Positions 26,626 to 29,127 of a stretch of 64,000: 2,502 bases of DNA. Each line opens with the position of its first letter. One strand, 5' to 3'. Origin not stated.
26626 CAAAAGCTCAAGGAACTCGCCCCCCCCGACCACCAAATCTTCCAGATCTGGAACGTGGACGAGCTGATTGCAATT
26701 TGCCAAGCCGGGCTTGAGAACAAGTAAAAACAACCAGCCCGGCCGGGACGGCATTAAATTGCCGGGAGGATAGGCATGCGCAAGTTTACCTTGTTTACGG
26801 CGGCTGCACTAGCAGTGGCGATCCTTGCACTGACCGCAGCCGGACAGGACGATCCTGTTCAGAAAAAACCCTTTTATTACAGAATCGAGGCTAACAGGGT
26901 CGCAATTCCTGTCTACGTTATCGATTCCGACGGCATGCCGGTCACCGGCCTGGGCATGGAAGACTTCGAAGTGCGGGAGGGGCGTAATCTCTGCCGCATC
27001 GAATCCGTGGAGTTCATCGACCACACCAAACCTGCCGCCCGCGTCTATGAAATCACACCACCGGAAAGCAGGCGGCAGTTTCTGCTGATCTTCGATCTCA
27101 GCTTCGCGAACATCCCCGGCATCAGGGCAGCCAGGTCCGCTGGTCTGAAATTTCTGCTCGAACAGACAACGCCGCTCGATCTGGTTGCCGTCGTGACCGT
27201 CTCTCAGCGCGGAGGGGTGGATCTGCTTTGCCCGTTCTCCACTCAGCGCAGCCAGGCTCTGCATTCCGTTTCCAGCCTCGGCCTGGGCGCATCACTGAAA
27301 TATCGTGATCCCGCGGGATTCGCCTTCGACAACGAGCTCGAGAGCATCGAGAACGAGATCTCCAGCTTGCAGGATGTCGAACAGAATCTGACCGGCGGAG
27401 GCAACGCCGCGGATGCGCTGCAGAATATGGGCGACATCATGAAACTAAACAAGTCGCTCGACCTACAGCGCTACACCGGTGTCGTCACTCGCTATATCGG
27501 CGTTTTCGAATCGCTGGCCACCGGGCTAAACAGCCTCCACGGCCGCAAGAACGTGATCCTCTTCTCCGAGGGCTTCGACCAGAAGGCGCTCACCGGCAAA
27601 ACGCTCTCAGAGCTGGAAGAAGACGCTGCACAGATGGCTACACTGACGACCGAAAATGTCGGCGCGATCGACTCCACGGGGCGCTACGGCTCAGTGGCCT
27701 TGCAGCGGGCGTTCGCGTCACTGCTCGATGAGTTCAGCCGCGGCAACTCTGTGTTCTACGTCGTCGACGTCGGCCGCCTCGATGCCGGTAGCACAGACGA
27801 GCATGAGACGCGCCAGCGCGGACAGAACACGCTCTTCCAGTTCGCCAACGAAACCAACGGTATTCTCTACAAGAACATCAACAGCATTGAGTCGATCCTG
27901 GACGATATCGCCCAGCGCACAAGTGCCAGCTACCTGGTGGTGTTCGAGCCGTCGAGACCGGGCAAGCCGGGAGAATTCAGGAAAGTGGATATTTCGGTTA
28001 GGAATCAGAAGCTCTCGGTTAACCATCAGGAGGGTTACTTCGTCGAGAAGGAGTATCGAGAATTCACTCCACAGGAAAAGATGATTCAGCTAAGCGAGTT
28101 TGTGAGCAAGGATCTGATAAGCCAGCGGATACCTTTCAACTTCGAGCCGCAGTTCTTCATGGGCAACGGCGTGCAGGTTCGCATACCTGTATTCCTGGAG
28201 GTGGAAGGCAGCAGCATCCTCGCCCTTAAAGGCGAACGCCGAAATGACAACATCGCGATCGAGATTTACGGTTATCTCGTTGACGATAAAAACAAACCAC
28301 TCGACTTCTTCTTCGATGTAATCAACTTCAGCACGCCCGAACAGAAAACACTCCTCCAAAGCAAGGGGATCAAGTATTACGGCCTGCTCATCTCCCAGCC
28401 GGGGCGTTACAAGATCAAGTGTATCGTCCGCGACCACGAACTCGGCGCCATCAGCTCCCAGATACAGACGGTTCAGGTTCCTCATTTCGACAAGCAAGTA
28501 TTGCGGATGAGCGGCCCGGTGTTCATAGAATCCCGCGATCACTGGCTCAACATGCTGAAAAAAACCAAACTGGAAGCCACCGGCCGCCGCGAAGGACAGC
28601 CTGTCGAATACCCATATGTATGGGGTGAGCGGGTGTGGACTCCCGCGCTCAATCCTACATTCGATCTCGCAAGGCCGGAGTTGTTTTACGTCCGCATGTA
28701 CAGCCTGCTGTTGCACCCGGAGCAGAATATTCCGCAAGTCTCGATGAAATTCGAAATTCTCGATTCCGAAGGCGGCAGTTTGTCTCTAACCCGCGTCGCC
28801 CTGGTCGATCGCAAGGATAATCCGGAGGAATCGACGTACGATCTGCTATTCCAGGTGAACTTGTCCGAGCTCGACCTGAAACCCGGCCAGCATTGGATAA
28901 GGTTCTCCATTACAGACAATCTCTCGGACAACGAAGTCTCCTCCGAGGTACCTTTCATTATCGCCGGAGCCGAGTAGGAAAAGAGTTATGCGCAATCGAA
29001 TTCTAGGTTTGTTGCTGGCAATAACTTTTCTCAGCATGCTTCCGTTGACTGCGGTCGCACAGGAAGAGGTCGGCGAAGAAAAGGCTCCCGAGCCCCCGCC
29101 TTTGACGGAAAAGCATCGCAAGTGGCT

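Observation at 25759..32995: Linked CarboxypepD_reg-TPR, VWA-like and GWxTD-TPR genes convergent with a seven-repeat PEGA-like surface protein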

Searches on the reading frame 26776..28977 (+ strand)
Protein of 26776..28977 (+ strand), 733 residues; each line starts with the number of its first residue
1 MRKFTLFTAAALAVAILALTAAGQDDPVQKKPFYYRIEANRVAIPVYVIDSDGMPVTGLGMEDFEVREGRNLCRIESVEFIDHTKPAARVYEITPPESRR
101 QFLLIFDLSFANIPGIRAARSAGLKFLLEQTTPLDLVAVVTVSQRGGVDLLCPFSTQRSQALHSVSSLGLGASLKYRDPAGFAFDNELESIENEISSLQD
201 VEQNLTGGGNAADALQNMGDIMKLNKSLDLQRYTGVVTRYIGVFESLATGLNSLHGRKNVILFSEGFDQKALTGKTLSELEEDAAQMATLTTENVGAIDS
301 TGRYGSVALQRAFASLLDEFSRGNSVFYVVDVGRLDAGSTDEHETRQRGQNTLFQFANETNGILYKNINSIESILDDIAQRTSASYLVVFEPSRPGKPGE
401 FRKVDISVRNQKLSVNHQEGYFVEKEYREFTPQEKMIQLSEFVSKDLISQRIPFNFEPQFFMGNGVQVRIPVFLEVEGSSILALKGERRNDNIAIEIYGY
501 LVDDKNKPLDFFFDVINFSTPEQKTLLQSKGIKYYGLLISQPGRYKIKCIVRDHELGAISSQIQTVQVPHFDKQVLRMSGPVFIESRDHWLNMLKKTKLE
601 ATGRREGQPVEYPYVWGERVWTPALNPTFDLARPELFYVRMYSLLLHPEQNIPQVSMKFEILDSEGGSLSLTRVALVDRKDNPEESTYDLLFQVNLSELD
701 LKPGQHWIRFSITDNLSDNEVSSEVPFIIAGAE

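Call 5: search_protein_families(library=pfam, proteins=[window:26776-28977:+], max_evalue=0.1)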
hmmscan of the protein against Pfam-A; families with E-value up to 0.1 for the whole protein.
window:26776-28977:+ (733 aa): 0 families

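Call 6: search_protein_families(library=ncbifam, proteins=[window:26776-28977:+], max_evalue=0.1)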
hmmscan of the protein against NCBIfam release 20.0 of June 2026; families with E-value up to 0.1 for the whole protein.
window:26776-28977:+ (733 aa): 1 family
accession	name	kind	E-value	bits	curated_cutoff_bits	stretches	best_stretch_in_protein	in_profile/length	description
TIGR03436.1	acidobact_VWFA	subfamily_domain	1.4e-40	139.8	81.25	1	36-423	4-323/324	VWA domain-containing protein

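Call 15: find_homologous_proteins(query=window:26776-28977:+)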
Query window:26776-28977:+ (733 aa): 39 proteins with E <= 0.001 among 8000 candidates.
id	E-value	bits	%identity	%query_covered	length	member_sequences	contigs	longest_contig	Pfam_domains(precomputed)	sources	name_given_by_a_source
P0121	0.0e+0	1644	100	100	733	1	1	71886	-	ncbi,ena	-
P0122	0.0e+0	1401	83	100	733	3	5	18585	-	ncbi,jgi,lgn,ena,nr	ncbi:MAG TPA: VWA domain-containing protein [Acidobacteriota bacterium]|nr:VWA domain-containing pro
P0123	0.0e+0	1289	77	97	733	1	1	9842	-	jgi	jgi:VWFA-related protein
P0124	0.0e+0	1273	76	97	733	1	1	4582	-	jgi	jgi:VWFA-related protein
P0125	0.0e+0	1088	65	99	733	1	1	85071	-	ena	-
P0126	3.1e-268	910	58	95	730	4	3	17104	-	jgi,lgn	-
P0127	2.0e-264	898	54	100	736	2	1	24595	-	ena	-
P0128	7.5e-221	754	48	99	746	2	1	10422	-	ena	-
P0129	6.1e-218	744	48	97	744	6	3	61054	-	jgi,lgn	-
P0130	1.4e-216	740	47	99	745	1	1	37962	-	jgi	jgi:VWFA-related protein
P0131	4.6e-216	738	48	98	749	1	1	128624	-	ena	-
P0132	3.2e-207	709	46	98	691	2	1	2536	-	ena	-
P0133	2.1e-197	676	46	98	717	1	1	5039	-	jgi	jgi:VWFA-related protein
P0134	7.0e-196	671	47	94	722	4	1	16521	-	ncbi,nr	ncbi:MAG TPA: VWA domain-containing protein [Acidobacteriota bacterium]|nr:VWA domain-containing pro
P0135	3.1e-171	590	40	98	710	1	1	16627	-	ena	-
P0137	2.5e-160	554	39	99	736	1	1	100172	-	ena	-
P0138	6.4e-160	552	40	98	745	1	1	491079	-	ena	-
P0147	7.7e-77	278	29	93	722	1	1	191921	-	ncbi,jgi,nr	ncbi:MAG TPA: VWA domain-containing protein [Thermoanaerobaculia bacterium]|jgi:VWFA-related protein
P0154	2.5e-57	213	26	93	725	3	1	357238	-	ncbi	ncbi:MAG: VWA domain-containing protein [Thermoanaerobaculia bacterium]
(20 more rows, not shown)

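Call 16: find_encoding_contigs(protein=P0138, flank=8000, max_places=1)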
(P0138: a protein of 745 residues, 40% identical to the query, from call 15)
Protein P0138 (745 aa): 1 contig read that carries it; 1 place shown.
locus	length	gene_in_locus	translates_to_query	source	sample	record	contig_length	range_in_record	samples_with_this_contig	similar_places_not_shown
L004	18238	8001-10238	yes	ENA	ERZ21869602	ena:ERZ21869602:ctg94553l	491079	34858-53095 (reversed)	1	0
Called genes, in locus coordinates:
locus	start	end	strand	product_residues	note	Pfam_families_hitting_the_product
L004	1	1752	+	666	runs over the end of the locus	PF00662:Proton_antipo_N, PF00361:Proton_antipo_M, PF06455:NADH5_C (faint)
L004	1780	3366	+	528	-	PF01059:Oxidored_q5_N (weak), PF00361:Proton_antipo_M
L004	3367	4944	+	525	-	PF00361:Proton_antipo_M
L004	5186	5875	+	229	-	PF05157:MshEN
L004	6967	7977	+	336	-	PF05598:DUF772, PF01609:DDE_Tnp_1, PF13612:DDE_Tnp_1_3 (weak)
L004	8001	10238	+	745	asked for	-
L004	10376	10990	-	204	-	-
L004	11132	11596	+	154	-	-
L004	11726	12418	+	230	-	-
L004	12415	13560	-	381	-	PF02771:Acyl-CoA_dh_N, PF02770:Acyl-CoA_dh_M, PF00441:Acyl-CoA_dh_1, PF08028:Acyl-CoA_dh_2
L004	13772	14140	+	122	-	PF13620:CarboxypepD_reg (weak), PF13715:CarbopepD_reg_2 (weak)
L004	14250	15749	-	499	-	PF02985:HEAT (faint), PF13513:HEAT_EZ (faint), PF00514:Arm (faint), PF03130:HEAT_PBS (faint), PF13646:HEAT_2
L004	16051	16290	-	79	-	PF00830:Ribosomal_L28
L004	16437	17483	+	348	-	-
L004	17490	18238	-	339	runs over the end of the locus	-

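Call 17: find_encoding_contigs(protein=P0147, flank=8000, max_places=1)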
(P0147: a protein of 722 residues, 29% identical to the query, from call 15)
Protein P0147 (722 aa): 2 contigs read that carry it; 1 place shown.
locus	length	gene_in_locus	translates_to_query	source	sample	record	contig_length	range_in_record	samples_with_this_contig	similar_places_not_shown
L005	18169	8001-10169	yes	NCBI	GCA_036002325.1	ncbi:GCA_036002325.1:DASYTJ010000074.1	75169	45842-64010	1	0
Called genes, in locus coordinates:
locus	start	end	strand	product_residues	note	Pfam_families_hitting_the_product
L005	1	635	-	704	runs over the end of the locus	PF00884:Sulfatase, PF01663:Phosphodiest (weak), PF16347:SGSH_C, PF00515:TPR_1 (faint), PF07719:TPR_2 (faint), PF13432:TPR_16 (weak), PF13371:TPR_9, PF13432:TPR_16 (weak), +9 more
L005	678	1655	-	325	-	PF13432:TPR_16 (faint), PF13620:CarboxypepD_reg, PF13428:TPR_14 (faint), PF23914:TPR_CcmH_CycH (weak), PF14559:TPR_19 (weak), PF13371:TPR_9, PF00515:TPR_1 (weak), PF07719:TPR_2 (weak), +6 more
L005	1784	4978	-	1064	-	PF13620:CarboxypepD_reg, PF13715:CarbopepD_reg_2 (weak)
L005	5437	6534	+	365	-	PF13428:TPR_14 (faint), PF01841:Transglut_core (weak), PF13429:TPR_15 (weak), PF13374:TPR_10 (faint), PF13432:TPR_16, PF13424:TPR_12, PF14559:TPR_19, PF14559:TPR_19, +12 more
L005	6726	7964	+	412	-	PF11376:DUF3179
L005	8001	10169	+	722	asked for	-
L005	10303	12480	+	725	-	-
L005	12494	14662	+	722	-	-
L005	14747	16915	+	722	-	-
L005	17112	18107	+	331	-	PF10672:Methyltrans_SAM, PF03602:Cons_hypoth95 (weak), PF13649:Methyltransf_25 (faint)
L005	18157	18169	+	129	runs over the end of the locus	PF07889:DUF1664 (faint)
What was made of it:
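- L005 links B paralogues with a barrel, an A-like and a sulfatase-like-TPR gene without any GWxTD gene (call 17).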

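Call 18: find_encoding_contigs(protein=P0154, flank=8000, max_places=1)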
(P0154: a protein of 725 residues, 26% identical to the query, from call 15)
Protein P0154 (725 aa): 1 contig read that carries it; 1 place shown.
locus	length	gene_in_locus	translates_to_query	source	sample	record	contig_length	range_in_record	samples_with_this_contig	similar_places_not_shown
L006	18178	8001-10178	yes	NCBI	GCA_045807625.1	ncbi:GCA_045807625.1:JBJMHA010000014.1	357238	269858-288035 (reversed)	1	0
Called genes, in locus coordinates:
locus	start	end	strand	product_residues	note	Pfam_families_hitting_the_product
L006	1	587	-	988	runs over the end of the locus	PF13620:CarboxypepD_reg, PF13715:CarbopepD_reg_2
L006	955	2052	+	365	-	PF01841:Transglut_core (weak), PF13424:TPR_12 (faint), PF13414:TPR_11 (faint), PF13432:TPR_16 (faint), PF17874:TPR_MalT (faint), PF14559:TPR_19, PF13429:TPR_15 (weak), PF14559:TPR_19, +11 more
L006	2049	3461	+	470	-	PF11376:DUF3179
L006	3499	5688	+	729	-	-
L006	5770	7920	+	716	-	-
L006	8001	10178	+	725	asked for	-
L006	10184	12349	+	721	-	-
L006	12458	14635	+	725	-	-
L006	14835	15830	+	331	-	PF10672:Methyltrans_SAM, PF03602:Cons_hypoth95 (weak), PF13649:Methyltransf_25 (weak)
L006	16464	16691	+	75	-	-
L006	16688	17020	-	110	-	-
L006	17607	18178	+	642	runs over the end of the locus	PF02824:TGS, PF07973:tRNA_SAD, PF00587:tRNA-synt_2b, PF03129:HGTP_anticodon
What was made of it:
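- Closest known: Transglutaminase. Same: Thermoanaerobaculia arrays of B paralogues lie next to a Transglut_core-TPR gene (calls 17, 18).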

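Call 26: find_encoding_contigs(protein=P0131, flank=8000, max_places=1)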
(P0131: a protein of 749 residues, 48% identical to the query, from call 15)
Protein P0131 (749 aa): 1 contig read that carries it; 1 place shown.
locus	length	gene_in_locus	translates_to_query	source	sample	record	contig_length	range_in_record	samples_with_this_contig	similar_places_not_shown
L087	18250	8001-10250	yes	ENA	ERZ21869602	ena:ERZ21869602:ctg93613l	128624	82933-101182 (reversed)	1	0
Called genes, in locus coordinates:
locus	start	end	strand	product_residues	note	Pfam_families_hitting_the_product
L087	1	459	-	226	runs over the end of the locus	-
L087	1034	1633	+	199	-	PF01520:Amidase_3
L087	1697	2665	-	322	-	PF26233:NicX, PF02073:Peptidase_M29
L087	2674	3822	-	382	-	-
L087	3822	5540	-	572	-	PF03136:Pup_ligase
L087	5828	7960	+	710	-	-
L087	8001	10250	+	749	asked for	-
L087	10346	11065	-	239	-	PF00227:Proteasome (weak)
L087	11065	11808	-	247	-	PF00227:Proteasome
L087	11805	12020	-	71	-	-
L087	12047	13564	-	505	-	PF03136:Pup_ligase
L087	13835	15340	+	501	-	PF00015:MCPsignal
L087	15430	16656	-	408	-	PF13415:Beta-prop_FBX42, PF24681:Kelch_KLHDC2_KLHL20_DRC7, PF13418:Beta-prop_TYW4 (weak), PF24681:Kelch_KLHDC2_KLHL20_DRC7, PF24981:Beta-prop_ATRN-LZTR1 (weak)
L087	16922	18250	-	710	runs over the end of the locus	PF17758:Prot_ATP_ID_OB_N, PF16450:Prot_ATP_ID_OB_C, PF00004:AAA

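Call 27: find_encoding_contigs(protein=P0137, flank=8000, max_places=1)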
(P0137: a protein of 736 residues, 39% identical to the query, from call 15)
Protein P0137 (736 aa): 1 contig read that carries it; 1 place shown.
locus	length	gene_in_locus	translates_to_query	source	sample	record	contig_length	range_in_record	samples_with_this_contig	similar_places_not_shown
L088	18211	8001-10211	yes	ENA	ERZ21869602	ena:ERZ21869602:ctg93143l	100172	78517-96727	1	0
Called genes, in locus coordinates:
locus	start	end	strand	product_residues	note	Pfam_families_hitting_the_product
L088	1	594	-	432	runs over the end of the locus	PF12679:ABC2_membrane_2, PF12698:ABC2_membrane_3, PF01061:ABC2_membrane, PF12730:ABC2_membrane_4 (weak)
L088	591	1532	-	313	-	PF00005:ABC_tran, PF13304:AAA_21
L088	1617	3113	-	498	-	PF12072:RNase_Y_N, PF00013:KH_1 (weak), PF01966:HD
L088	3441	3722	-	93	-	PF05164:ZapA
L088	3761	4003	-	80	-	-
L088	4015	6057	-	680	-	PF03483:B3_4, PF03484:B5, PF17759:tRNA_synthFbeta, PF03147:FDX-ACB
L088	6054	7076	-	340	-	PF02912:Phe_tRNA-synt_N, PF01409:tRNA-synt_2d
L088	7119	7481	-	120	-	PF00453:Ribosomal_L20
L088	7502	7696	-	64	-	PF01632:Ribosomal_L35p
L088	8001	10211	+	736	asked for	-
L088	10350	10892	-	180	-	PF05198:IF3_N, PF00707:IF3_C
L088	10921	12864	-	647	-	PF02824:TGS, PF07973:tRNA_SAD, PF00587:tRNA-synt_2b, PF03129:HGTP_anticodon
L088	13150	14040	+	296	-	PF17848:Zn_ribbon_ACC, PF01039:Carboxyl_trans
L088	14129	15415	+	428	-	PF08245:Mur_ligase_M (weak), PF02875:Mur_ligase_C, PF27239:FOL3_C (weak)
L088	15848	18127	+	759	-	-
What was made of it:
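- B paralogues also occur alone among housekeeping genes (L004, L088; calls 16, 27). No GWxTD gene in five loci fetched through B homologues (calls 16-18, 26, 27).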

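Call 80: search_solved_structures(query=A5, max_evalue=1, show_alignments=1)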
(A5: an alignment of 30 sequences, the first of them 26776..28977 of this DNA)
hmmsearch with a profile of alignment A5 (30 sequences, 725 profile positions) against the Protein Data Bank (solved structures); distinct sequences matched with E-value up to 1: 4.
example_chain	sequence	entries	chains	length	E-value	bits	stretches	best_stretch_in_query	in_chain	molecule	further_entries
2yn3_A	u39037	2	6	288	0.11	13.7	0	647-724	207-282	PUTATIVE INNER MEMBRANE PROTEIN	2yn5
6ll7_A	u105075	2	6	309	0.16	13.2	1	51-104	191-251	Inorganic pyrophosphatase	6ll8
8dky_A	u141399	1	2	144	0.31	12.2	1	650-715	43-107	ABC transporter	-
6o14_A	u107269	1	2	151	0.35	12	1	650-715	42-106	ABC transporter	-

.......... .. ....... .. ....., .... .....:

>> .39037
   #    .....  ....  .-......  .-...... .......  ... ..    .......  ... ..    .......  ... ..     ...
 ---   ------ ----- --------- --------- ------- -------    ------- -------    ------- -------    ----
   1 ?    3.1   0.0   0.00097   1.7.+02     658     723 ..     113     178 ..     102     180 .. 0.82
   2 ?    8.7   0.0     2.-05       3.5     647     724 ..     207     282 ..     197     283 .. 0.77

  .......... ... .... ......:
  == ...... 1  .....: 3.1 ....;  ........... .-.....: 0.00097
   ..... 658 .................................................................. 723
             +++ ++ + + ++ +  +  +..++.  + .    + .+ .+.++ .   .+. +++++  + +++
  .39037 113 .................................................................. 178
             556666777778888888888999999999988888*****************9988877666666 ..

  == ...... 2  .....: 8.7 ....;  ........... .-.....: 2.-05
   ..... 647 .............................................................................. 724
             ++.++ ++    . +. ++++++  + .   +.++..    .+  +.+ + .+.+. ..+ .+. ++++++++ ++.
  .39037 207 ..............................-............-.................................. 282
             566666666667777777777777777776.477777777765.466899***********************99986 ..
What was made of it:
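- On von Willebrand factor A domain proper: The B-family profile finds no VWA structure in the PDB by sequence (call 80).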

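Call 81: list_cluster_members(proteins=[P0121, P0160, P0001])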
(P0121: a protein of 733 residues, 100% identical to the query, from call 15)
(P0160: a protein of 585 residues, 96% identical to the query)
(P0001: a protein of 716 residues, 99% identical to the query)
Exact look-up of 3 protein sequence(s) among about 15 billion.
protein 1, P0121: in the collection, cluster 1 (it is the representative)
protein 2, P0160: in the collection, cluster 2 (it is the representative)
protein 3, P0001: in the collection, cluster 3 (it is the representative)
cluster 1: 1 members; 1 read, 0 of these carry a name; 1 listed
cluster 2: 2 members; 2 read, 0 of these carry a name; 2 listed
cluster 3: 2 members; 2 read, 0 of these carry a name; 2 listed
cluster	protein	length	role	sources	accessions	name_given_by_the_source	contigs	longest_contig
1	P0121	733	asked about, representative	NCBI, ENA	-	-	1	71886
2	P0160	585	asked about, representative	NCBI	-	-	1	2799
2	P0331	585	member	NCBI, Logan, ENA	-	-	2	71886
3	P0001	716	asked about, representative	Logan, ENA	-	-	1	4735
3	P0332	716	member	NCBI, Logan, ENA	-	-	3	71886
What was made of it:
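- Tried and rejected: Naming the source organism: exact-sequence look-ups returned no names (call 81).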
